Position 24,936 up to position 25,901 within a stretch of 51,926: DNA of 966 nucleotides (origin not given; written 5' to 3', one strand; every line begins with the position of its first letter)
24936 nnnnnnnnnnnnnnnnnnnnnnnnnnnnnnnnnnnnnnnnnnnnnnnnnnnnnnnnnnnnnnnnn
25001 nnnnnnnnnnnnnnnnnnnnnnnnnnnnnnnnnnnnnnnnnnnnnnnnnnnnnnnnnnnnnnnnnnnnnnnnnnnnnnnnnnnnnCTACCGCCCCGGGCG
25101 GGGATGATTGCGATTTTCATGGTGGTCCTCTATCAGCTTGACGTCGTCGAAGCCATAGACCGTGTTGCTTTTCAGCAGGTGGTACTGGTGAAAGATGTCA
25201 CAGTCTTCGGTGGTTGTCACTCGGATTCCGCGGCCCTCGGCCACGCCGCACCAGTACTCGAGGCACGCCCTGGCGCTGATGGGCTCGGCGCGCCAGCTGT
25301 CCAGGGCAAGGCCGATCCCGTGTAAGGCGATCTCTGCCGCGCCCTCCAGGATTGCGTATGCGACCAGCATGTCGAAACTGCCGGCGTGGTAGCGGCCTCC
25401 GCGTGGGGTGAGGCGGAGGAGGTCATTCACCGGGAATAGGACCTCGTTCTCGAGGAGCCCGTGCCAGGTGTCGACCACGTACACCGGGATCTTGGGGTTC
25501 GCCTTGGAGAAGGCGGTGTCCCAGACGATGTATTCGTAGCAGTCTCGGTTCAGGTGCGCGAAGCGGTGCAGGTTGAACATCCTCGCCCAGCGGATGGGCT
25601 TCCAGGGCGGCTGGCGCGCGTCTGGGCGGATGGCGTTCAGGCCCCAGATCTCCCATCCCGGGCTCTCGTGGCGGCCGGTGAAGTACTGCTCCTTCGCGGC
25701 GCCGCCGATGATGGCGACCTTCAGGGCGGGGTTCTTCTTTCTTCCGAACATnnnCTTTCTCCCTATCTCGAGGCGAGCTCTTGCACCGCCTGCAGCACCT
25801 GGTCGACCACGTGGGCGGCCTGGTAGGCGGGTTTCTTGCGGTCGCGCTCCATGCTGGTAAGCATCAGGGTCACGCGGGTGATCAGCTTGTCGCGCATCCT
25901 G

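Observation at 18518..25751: Phage-encoded late pseudaminic-type nonulosonic acid pathway with acetamidino and methyl tailoring genes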

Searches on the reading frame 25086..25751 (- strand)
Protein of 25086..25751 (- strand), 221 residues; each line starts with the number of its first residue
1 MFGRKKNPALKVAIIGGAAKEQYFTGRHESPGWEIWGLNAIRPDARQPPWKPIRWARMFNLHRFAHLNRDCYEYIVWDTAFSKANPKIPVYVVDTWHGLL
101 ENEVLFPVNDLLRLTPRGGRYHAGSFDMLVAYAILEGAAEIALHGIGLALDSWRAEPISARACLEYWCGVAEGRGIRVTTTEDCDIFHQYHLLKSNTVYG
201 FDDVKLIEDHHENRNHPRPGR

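Call 3: search_protein_families(library=pfam, proteins=[window:25086-25751:-], max_evalue=0.01)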
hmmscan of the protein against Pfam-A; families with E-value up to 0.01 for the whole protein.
window:25086-25751:- (221 aa): 0 families

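Call 4: search_protein_families(library=ncbifam, proteins=[window:25086-25751:-], max_evalue=0.01)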
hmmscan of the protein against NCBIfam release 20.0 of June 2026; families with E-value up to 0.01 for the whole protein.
window:25086-25751:- (221 aa): 0 families

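Call 8: search_protein_families(library=phrogs, proteins=[window:25086-25751:-], max_evalue=0.001)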
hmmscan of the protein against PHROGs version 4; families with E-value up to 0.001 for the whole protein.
window:25086-25751:- (221 aa): 0 families

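Call 19: find_related_loci(query=window:25086-25751:-, collection=viral_contigs, flank=10000)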
Query window:25086-25751:- (221 aa) in viral_contigs; peptide patterns used: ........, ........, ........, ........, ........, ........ (x = any residue, [..] = any of these).
8 stretches matched a pattern; 8 encode a relative of the query (tblastn E <= 1e-3); 8 distinct loci.
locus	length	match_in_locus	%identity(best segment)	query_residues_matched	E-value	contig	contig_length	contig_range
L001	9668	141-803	90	1-221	1e-139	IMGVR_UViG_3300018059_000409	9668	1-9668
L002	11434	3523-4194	77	1-221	5e-116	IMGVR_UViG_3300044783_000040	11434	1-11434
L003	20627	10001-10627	80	10-218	3e-116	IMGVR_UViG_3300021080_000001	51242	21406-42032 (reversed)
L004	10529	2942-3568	68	1-209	5e-94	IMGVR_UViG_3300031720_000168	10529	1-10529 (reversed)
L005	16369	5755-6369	68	5-207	2e-92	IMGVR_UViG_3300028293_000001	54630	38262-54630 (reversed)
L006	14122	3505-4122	66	4-208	7e-85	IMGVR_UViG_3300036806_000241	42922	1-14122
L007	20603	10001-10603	32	10-207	2e-23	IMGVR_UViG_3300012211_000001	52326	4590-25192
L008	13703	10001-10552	32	4-193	3e-20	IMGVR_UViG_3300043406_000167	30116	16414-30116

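Call 22: find_homologous_proteins(query=window:25086-25751:-, max_evalue=0.001)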
Query window:25086-25751:- (221 aa): 175 proteins with E <= 0.001 among 336 candidates; the best 120 are listed.
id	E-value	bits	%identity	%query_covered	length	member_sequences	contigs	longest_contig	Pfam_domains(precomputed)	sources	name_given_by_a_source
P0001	1.2e-154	531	100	100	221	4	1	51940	-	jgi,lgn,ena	-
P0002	7.0e-138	476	89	100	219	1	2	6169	-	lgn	-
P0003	8.2e-116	403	80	95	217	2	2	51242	-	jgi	-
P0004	1.1e-114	400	77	100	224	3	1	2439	-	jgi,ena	-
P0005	1.8e-98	347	69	95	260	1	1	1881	-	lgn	-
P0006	4.3e-96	339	73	90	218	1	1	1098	-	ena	-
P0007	1.6e-94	334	70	91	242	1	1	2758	-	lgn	-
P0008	3.2e-93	329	68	95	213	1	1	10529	-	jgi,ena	-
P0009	3.7e-93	329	63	96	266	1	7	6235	-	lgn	-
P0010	3.8e-93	329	67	98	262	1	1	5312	-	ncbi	-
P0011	6.4e-93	328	67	99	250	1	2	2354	-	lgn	-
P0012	4.7e-92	326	65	97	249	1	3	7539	-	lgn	-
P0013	7.0e-91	322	68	92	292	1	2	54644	-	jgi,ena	-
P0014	8.1e-91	322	67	91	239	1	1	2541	-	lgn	-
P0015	3.3e-89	316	68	94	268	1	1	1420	-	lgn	-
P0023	4.2e-71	257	60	90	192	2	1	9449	-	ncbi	-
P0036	5.9e-64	234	55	94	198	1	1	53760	-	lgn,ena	-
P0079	3.5e-54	202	54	81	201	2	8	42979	-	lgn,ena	-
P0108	5.1e-44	168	47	92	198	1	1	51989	-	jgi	jgi:hypothetical protein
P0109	3.5e-43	166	46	90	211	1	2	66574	-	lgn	-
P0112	1.2e-42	164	44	90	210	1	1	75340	-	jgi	jgi:hypothetical protein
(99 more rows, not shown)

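Call 28: search_solved_structures(query=A1, max_evalue=1)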
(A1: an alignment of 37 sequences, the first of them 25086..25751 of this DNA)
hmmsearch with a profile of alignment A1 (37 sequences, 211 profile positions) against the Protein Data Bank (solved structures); distinct sequences matched with E-value up to 1: 0.
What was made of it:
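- On GT42 sialyltransferases (CstII/Cst-I): The A1 profile has no PDB sequence hit (call 28).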

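Call 34: predict_structure(alignment_id=A1)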
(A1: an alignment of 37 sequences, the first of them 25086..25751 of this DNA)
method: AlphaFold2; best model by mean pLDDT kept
length: 221 residues; sequences in the alignment: 37
mean_pLDDT: 84.7   pTM: 0.81
mean pLDDT of the five models: 84.7, 84.0, 82.7, 82.3, 81.8
residues with pLDDT >= 90: 135; 70-90: 38; 50-70: 31; < 50: 17
segments of 3 or more residues with pLDDT < 50: 202-207, 212-221
pLDDT, mean of each block of 10 residues (from residue 1): 77 96 91 95 92 96 93 96 98 97 95 73 86 96 89 69 92 97 88 58 50 46 35
secondary structure, 60 per line:
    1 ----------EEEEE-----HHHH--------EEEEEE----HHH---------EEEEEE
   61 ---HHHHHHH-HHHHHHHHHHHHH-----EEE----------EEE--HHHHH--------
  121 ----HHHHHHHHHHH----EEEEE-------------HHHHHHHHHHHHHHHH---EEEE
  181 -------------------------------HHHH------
elements in order: E11-15 H21-24 E33-38 E55-60 H64-70 H72-84 E90-92 E103-105 H108-112 H125-135 E140-144 H158-173 E177-180 H212-215
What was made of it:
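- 25086..25751 (-): orf221: putative CMP-nonulosonate (pseudaminyl) transferase with a sialyltransferase fold; a new sequence family. AF2 pLDDT 84.7, pTM 0.81 (call 34).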

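Call 36: fold_search(model_id=the predicted structure, library=pdb)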
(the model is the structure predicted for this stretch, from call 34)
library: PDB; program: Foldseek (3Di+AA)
matches with E <= 10: 1226; with E <= 0.001: 11
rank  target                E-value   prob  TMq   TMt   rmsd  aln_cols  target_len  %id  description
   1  1ro8_B                4.2e-05  1.00  0.47  0.47  18.1       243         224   12  Structural analysis of the sialyltransferase CstII from Campylobacter jejuni in complex with a substrate analogue, cyt (released 2004-02-03)
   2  1ro8_A                1.2e-04  1.00  0.48  0.44   6.0       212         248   11  Structural analysis of the sialyltransferase CstII from Campylobacter jejuni in complex with a substrate analogue, cyt (released 2004-02-03)
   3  1ro7_C                2.4e-04  1.00  0.50  0.46  17.8       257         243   12  Structural analysis of the sialyltransferase CstII from Campylobacter jejuni in complex with a substrate analogue, CMP (released 2004-02-03)
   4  1ro7_D                3.2e-04  1.00  0.50  0.47   5.6       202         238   14  Structural analysis of the sialyltransferase CstII from Campylobacter jejuni in complex with a substrate analogue, CMP (released 2004-02-03)
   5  2x61_B                3.4e-04  1.00  0.49  0.46   6.3       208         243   13  Crystal structure of the sialyltransferase CST-II in complex with trisaccharide acceptor and CMP (released 2011-03-02)
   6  9c08_A                3.4e-04  0.99  0.42  0.41  17.1       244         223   14  Structure of Sialyl transferase from Pasturella Multocida (released 2025-06-11)
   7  2x61_A                3.6e-04  1.00  0.51  0.47  17.2       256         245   11  Crystal structure of the sialyltransferase CST-II in complex with trisaccharide acceptor and CMP (released 2011-03-02)
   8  1ro7_B                3.8e-04  1.00  0.50  0.47   5.9       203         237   14  Structural analysis of the sialyltransferase CstII from Campylobacter jejuni in complex with a substrate analogue, CMP (released 2004-02-03)
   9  2x62_A                4.7e-04  1.00  0.51  0.46   4.8       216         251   12  CRYSTAL STRUCTURE OF THE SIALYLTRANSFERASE CST-II Y81F IN COMPLEX WITH CMP (released 2011-02-23)
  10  2x62_B                4.7e-04  1.00  0.51  0.45   5.1       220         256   14  CRYSTAL STRUCTURE OF THE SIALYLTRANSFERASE CST-II Y81F IN COMPLEX WITH CMP (released 2011-02-23)
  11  2x63                  5.0e-04  1.00  0.49  0.43   5.5       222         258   11  Crystal structure of the sialyltransferase CST-II N51A in complex with CMP (released 2011-02-23)
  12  2wqq                  1.2e-03  1.00  0.51  0.47   5.3       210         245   13  Crystallographic analysis of monomeric CstII (released 2009-10-27)
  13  2drj                  1.3e-03  1.00  0.49  0.47   7.3       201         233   14  Xray structure of alpha-2,3/8-sialyltransferase CstII F91Y mutant (released 2007-04-24)
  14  7er7_A                2.0e-03  0.77  0.26  0.27  11.0       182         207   14  Crystal structure of hyman Biliverdin IX-beta reductase B with Tamibarotene (A80) (released 2022-01-19)
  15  9kq6_D                2.1e-03  0.89  0.30  0.29   9.4       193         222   10  The structure of the apo-YcfA from Erwinia amylovora (released 2025-10-01)
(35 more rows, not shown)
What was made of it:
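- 25086..25751 (-): Foldseek PDB top hits are CstII, Cst-I, a Pasteurella sialyltransferase and human ST6GALNAC2/ST8SiaIII (E from 4e-5, prob 1.0, TM about 0.5; call 36).
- On GT42 sialyltransferases (CstII/Cst-I): Cst-I, Pasteurella 9c08 and human GT29 enzymes are also hit (call 36).
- The orf221 model is confident, and its top structural neighbours come from three sialyltransferase families that use CMP-sugars (calls 34, 36). CstII-like enzymes normally sialylate surface oligosaccharides (fold match, call 36).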

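Call 37: find_encoding_contigs(protein=P0001, flank=2000, max_places=4)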
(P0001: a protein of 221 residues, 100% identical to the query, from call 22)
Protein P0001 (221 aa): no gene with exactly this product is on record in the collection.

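Call 38: find_encoding_contigs(protein=P0023, flank=10000, max_places=4)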
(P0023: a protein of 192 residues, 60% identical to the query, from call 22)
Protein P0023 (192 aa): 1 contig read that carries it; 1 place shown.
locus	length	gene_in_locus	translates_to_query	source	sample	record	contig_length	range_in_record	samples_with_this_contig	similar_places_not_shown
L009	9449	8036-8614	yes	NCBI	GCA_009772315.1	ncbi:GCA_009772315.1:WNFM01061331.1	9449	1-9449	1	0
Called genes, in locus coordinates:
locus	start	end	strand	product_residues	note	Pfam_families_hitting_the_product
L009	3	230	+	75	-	?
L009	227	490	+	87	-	-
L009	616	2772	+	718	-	PF08706:D5_N, PF19263:DUF5906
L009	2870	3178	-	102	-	-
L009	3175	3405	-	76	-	-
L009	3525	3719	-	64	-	-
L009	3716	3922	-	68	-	-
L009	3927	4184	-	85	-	-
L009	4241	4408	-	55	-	-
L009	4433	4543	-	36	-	-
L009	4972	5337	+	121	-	PF02945:Endonuclease_7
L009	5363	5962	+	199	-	PF20901:Sf6_terminase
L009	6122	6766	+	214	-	PF01041:DegT_DnrJ_EryC1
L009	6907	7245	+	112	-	-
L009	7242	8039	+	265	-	PF01145:Band_7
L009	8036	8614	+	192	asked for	-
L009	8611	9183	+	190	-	PF02348:CTP_transf_3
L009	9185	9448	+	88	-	?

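Call 45: find_encoding_contigs(protein=P0036, flank=10000, max_places=1)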
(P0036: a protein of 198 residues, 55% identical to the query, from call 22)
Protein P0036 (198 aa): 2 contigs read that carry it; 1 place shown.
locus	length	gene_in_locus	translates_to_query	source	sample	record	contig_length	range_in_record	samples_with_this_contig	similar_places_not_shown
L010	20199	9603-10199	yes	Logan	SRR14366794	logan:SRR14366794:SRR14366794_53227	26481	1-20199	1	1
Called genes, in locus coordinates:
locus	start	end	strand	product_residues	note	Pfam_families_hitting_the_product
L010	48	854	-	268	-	PF04404:ERF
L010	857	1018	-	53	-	-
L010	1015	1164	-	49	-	-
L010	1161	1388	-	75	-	-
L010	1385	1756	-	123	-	-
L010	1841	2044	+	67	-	PF13384:HTH_23 (weak)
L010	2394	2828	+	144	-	-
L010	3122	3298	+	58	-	-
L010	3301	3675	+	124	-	-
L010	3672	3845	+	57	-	-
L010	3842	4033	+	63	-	-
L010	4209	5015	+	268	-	-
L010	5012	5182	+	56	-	-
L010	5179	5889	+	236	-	-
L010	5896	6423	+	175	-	-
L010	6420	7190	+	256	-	PF01507:PAPS_reduct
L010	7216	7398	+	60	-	-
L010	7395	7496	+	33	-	-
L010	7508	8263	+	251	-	PF13730:HTH_36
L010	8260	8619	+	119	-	-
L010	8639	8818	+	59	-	-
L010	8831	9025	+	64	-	-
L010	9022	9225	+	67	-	-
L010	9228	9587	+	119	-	-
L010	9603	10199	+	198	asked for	-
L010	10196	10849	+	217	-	PF02348:CTP_transf_3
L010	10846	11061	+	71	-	-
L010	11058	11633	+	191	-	PF13489:Methyltransf_23 (weak)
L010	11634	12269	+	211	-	PF01844:HNH, PF14279:HNH_5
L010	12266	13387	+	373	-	-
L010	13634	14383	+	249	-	PF00977:His_biosynth, PF02581:TMP-TENI (faint), PF01207:Dus (faint), PF01180:DHO_dh (faint), PF04309:G3P_antiterm (faint), PF03060:NMO (weak), PF00478:IMPDH (weak)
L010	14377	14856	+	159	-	-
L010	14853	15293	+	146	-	-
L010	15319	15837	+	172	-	-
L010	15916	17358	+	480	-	PF01555:N6_N4_Mtase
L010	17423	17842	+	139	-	-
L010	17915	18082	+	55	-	-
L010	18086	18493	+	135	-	-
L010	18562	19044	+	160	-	-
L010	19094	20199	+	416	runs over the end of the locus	-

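Call 46: find_encoding_contigs(protein=P0112, flank=10000, max_places=1)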
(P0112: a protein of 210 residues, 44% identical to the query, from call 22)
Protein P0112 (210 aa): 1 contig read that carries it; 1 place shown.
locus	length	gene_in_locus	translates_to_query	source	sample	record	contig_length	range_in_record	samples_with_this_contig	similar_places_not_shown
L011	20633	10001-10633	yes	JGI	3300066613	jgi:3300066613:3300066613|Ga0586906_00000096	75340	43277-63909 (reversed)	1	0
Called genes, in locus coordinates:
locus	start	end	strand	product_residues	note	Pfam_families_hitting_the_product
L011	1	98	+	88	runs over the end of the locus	-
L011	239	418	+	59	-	-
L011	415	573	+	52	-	-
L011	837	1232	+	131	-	-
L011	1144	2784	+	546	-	PF17289:Terminase_6C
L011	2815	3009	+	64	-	PF11811:DUF3331 (weak)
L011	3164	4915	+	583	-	PF06074:Portal_Mu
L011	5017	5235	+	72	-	-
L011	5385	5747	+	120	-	-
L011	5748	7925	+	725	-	PF04233:Phage_Mu_F (weak)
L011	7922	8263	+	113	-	-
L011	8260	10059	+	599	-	PF02310:B12-binding (weak), PF04055:Radical_SAM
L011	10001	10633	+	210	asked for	-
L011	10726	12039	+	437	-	PF14550:Peptidase_S78_2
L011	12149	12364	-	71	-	-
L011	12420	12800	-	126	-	-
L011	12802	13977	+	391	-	-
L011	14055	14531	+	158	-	-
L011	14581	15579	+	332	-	-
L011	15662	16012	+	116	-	-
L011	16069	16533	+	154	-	-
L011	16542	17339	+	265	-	-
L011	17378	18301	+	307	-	-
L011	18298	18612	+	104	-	-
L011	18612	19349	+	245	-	-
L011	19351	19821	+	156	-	-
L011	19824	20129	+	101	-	-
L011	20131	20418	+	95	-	-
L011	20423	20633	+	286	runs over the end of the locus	-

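Call 47: find_encoding_contigs(protein=P0109, flank=10000, max_places=1)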
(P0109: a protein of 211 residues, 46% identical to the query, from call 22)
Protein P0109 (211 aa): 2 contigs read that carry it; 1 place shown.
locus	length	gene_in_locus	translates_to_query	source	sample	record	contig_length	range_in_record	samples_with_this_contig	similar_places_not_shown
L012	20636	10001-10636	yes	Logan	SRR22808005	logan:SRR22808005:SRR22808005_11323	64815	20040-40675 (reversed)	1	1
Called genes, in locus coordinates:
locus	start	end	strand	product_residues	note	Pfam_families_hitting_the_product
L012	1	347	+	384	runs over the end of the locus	PF01041:DegT_DnrJ_EryC1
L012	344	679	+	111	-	-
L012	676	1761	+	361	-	PF02350:Epimerase_2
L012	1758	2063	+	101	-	-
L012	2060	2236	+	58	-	-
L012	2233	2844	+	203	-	PF01209:Ubie_methyltran (weak), PF13489:Methyltransf_23, PF03848:TehB (weak), PF13847:Methyltransf_31, PF08241:Methyltransf_11, PF08242:Methyltransf_12, PF13649:Methyltransf_25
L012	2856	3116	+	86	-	-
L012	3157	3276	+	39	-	-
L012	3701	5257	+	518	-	PF17289:Terminase_6C (weak)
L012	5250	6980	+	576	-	PF21919:P23-45_portal_barrel (faint), PF06074:Portal_Mu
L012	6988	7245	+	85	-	-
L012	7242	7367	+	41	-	-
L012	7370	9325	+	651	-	-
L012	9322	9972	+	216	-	PF14550:Peptidase_S78_2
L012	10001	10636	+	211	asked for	-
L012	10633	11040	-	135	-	-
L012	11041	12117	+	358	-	-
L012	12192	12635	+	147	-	-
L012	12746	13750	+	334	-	-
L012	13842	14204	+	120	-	-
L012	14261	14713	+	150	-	-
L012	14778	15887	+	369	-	-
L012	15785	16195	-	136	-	-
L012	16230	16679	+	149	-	-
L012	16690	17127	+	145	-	-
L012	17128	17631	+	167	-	-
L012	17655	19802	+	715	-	-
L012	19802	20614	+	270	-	-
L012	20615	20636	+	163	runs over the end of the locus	-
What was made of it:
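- protease-GT-capsid (L011, L012; calls 46, 47); They also occur in phages with NeuC-type hydrolysing epimerases, which make a PseG substitute unnecessary (L012; call 47).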

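Call 57: find_related_loci(query=A1, collection=genome_contigs, flank=8000)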
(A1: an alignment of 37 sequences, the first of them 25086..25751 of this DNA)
Query A1 (221 aa) in genome_contigs; peptide patterns used: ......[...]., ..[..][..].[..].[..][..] (x = any residue, [..] = any of these).
19 stretches matched a pattern, but none encodes a relative of the query by tblastn (E <= 1e-3).

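Call 65: find_encoding_contigs(protein=P0108, flank=10000, max_places=1)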
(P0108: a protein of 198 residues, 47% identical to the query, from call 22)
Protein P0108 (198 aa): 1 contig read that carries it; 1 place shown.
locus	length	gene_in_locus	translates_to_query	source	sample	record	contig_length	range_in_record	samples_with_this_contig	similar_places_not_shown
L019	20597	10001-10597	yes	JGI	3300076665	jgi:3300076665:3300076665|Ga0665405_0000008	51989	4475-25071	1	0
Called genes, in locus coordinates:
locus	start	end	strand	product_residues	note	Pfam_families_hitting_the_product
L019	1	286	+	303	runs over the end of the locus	PF01507:PAPS_reduct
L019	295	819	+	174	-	-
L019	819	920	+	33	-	-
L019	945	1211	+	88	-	-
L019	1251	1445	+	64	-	-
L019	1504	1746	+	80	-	-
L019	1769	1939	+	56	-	-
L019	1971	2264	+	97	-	-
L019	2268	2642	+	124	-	-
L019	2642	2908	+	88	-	-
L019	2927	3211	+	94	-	-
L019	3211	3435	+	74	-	-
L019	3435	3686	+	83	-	-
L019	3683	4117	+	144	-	-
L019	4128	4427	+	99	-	-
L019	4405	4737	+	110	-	PF08774:VRR_NUC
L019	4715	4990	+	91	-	-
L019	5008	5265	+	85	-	-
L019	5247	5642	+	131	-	-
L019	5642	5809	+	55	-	-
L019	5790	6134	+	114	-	-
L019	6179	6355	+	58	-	-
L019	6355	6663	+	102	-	-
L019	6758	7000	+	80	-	-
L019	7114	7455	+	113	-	-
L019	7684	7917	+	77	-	-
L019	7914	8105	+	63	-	-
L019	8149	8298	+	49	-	-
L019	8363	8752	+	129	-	-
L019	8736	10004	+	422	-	PF03237:Terminase_6N (weak), PF04466:Terminase_3, PF17288:Terminase_3C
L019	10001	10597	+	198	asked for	-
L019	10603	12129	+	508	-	PF05133:SPP1_portal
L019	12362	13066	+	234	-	-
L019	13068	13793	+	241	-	-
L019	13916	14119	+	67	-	-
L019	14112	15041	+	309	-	PF00106:adh_short (weak), PF01073:3Beta_HSD, PF01370:Epimerase, PF02719:Polysacc_synt_2, PF04321:RmlD_sub_bind (weak), PF07993:NAD_binding_4 (faint), PF16363:GDP_Man_Dehyd, PF13460:NAD_binding_10 (weak)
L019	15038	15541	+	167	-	PF13302:Acetyltransf_3, PF00583:Acetyltransf_1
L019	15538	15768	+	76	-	-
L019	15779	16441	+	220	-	-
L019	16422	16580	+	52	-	-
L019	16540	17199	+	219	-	PF02348:CTP_transf_3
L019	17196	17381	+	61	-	-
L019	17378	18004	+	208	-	PF08241:Methyltransf_11 (weak), PF13649:Methyltransf_25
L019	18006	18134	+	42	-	-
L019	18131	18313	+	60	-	-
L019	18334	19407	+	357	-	-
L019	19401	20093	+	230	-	PF00977:His_biosynth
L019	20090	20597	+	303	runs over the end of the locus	PF04233:Phage_Mu_F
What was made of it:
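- It does not explain why the transferase sits between TerL and portal, or between protease and capsid, in other lineages (calls 46, 47, 65).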

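Call 66: find_encoding_contigs(protein=P0079, flank=10000, max_places=1)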
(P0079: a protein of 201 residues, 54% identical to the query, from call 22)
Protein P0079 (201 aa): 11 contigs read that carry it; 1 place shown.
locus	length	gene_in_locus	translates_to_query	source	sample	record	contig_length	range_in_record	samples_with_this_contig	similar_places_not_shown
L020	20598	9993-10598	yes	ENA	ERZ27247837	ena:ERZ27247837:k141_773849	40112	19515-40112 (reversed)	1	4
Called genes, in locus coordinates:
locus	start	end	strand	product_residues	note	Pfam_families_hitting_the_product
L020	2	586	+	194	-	?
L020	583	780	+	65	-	-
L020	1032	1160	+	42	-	-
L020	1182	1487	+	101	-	-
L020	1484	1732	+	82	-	-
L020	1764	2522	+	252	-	-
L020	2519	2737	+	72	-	-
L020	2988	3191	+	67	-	PF14549:P22_Cro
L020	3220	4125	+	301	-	PF13730:HTH_36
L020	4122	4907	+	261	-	-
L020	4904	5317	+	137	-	-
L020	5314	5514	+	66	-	-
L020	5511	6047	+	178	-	-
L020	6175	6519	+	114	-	-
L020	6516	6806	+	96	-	PF14216:DUF4326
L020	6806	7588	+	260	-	-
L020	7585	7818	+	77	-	-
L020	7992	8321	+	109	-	-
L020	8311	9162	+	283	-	PF00106:adh_short, PF01073:3Beta_HSD, PF01370:Epimerase, PF02719:Polysacc_synt_2, PF04321:RmlD_sub_bind (weak), PF16363:GDP_Man_Dehyd, PF07993:NAD_binding_4, PF13460:NAD_binding_10, +2 more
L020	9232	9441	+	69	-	-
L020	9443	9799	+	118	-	-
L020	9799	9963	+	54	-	-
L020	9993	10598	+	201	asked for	-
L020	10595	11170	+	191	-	PF02348:CTP_transf_3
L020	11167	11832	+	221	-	PF13489:Methyltransf_23 (weak), PF08242:Methyltransf_12 (weak), PF13649:Methyltransf_25 (weak)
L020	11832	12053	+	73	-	-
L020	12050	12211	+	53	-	-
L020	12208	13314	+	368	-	-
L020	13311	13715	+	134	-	-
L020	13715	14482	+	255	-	PF00977:His_biosynth, PF02581:TMP-TENI (faint), PF01180:DHO_dh (faint), PF00478:IMPDH (weak), PF03060:NMO (weak)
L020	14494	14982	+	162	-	-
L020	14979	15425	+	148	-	PF13302:Acetyltransf_3 (weak), PF00583:Acetyltransf_1, PF13508:Acetyltransf_7 (weak)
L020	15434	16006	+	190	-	-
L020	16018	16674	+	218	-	PF03592:Terminase_2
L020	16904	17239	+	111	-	-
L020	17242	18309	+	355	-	-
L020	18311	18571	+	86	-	-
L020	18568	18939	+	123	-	-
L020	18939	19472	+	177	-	-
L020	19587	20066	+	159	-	-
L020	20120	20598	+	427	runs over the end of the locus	-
